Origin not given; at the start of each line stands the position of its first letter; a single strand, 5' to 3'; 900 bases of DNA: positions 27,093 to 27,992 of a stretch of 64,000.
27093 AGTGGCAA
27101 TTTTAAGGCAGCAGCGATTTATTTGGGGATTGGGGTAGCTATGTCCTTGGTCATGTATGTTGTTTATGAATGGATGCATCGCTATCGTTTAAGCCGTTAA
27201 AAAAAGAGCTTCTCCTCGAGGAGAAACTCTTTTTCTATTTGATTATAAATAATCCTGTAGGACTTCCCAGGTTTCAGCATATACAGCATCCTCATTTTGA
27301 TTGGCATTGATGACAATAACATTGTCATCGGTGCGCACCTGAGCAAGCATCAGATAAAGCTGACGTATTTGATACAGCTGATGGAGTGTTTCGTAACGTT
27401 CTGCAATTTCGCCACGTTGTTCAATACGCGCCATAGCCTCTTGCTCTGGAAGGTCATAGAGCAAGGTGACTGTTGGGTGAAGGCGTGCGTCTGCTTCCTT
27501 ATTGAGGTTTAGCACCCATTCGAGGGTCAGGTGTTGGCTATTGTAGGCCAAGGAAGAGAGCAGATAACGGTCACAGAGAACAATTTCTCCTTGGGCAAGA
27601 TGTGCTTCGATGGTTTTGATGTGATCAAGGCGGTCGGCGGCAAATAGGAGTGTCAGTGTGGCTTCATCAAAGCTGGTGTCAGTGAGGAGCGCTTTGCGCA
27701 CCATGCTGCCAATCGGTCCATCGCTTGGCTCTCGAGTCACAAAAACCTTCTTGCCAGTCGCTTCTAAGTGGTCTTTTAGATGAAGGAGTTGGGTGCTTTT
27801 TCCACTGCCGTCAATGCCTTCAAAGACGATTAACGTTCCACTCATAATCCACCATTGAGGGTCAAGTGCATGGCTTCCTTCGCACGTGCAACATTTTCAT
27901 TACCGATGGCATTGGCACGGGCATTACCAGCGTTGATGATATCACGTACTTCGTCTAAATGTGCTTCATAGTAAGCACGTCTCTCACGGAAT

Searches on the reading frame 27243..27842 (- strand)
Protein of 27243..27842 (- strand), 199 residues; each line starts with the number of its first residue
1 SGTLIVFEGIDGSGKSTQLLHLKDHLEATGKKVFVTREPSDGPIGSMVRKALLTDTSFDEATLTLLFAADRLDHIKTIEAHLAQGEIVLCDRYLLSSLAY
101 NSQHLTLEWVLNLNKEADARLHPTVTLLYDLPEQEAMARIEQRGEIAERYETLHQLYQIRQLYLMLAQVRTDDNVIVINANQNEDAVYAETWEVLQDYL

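Call 69: search_protein_families(library=padloc, proteins=[window:27243-27842:-], max_evalue=0.00001)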
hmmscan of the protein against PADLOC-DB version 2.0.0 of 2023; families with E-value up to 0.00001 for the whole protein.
window:27243-27842:- (199 aa): 2 families
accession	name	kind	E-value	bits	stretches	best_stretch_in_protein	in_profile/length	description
PDLC04690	PDC-M51B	-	2.4e-21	74.3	1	3-183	3-172/191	-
PDLC02911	VakA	-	6.8e-08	31.2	1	4-192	4-156/163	-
